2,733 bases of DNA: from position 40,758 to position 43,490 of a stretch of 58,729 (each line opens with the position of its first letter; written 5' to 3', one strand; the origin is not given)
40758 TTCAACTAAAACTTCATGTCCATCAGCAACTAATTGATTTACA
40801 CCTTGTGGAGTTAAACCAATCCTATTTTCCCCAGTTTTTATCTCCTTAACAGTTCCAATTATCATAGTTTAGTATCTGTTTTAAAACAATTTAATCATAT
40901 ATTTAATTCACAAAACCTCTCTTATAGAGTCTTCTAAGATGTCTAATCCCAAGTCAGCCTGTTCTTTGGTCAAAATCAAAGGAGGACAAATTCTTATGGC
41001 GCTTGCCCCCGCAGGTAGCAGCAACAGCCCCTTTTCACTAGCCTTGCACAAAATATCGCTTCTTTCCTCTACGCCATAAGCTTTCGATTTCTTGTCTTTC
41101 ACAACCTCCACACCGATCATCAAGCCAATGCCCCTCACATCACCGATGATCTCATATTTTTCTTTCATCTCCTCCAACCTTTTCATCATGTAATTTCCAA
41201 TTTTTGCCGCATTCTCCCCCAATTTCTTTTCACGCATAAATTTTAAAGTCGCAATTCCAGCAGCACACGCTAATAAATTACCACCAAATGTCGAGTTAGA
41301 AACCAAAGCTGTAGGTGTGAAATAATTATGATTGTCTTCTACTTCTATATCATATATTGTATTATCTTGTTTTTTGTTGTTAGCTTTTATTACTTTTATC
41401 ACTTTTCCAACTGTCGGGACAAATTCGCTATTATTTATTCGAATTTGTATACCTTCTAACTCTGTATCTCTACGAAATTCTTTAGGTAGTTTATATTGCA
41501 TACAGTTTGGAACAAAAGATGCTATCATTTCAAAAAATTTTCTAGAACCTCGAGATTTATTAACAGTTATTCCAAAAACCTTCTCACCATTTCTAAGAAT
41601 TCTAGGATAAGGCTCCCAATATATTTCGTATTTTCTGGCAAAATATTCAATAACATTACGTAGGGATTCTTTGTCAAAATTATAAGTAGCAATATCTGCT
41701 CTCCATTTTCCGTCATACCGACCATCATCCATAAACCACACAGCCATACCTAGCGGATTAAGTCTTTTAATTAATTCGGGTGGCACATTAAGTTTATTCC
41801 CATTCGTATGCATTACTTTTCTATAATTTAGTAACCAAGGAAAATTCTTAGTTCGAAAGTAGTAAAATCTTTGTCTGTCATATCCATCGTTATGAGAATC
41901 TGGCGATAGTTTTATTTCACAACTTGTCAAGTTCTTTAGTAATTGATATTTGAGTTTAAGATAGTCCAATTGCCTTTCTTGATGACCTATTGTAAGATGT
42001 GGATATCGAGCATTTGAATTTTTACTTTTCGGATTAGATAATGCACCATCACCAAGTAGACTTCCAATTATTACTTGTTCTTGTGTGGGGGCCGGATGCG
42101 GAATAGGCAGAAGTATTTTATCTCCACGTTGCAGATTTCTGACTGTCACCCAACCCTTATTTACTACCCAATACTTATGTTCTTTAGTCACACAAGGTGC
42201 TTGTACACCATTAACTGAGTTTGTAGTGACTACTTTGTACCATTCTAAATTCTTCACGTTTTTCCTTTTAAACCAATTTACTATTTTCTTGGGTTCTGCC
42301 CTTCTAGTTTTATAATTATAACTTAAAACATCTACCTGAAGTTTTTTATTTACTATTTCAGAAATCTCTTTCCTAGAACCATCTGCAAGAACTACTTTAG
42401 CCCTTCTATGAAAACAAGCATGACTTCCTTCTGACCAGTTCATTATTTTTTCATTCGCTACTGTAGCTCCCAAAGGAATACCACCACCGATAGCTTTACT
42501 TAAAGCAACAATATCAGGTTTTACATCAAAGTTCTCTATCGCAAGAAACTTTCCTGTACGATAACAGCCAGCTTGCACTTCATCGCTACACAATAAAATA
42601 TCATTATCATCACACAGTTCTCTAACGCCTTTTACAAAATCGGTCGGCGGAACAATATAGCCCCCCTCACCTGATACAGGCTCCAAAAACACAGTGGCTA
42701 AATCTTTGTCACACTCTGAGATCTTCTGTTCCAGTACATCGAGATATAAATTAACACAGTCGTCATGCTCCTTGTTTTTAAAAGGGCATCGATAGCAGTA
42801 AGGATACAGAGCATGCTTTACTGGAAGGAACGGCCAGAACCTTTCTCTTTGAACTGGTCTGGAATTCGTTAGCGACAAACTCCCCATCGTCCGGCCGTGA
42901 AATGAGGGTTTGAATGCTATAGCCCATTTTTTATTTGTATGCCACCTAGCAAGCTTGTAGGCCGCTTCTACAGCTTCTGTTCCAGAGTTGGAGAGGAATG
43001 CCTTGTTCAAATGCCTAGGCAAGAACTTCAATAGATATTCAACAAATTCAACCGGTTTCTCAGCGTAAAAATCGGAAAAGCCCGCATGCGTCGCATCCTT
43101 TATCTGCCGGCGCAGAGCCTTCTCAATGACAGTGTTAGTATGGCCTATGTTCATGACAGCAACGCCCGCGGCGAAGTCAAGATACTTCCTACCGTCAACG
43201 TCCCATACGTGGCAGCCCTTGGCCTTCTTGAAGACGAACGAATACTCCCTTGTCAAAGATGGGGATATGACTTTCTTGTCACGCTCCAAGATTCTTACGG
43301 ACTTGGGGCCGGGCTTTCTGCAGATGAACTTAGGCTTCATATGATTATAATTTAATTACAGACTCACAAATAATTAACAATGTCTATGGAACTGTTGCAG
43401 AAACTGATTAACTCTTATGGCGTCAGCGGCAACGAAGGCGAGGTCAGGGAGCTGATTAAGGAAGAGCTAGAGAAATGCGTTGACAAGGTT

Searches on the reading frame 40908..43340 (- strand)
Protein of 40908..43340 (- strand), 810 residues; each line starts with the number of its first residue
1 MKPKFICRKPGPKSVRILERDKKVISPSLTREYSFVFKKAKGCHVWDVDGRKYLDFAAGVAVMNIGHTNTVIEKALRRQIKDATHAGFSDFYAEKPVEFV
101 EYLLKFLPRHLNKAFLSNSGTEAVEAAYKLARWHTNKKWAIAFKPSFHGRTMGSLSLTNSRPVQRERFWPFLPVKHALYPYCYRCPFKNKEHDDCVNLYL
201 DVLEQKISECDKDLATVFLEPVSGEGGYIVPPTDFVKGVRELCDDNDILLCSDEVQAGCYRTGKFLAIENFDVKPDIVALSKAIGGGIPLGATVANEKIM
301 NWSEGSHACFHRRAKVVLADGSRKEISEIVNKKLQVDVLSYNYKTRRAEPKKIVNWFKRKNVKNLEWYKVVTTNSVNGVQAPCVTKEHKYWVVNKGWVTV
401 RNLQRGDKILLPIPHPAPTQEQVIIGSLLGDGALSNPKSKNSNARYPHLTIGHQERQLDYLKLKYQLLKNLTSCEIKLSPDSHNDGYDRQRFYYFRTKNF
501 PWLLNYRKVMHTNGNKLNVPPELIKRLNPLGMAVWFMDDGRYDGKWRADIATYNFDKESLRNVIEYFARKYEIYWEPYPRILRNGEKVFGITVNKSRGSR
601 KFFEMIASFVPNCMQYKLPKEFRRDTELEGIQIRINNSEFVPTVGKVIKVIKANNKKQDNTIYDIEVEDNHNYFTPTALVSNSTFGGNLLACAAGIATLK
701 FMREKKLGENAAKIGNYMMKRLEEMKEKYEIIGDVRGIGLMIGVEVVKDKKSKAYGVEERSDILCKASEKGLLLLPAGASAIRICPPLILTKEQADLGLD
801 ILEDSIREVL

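Call 33: search_protein_families(library=pfam, proteins=[window:40908-43340:-], max_evalue=0.001)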
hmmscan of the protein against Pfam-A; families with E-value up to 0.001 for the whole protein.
window:40908-43340:- (810 aa): 3 families
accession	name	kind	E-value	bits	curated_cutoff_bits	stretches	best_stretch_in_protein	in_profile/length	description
PF00202.27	Aminotran_3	-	1.6e-109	366.7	30.5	2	34-307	10-285/403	Aminotransferase class-III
PF03161.18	LAGLIDADG_2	-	7e-27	94.9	25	1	422-575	2-147/168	LAGLIDADG DNA endonuclease family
PF14890.11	Intein_splicing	-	1.1e-13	51.7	35.8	1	316-677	1-149/155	Intein splicing domain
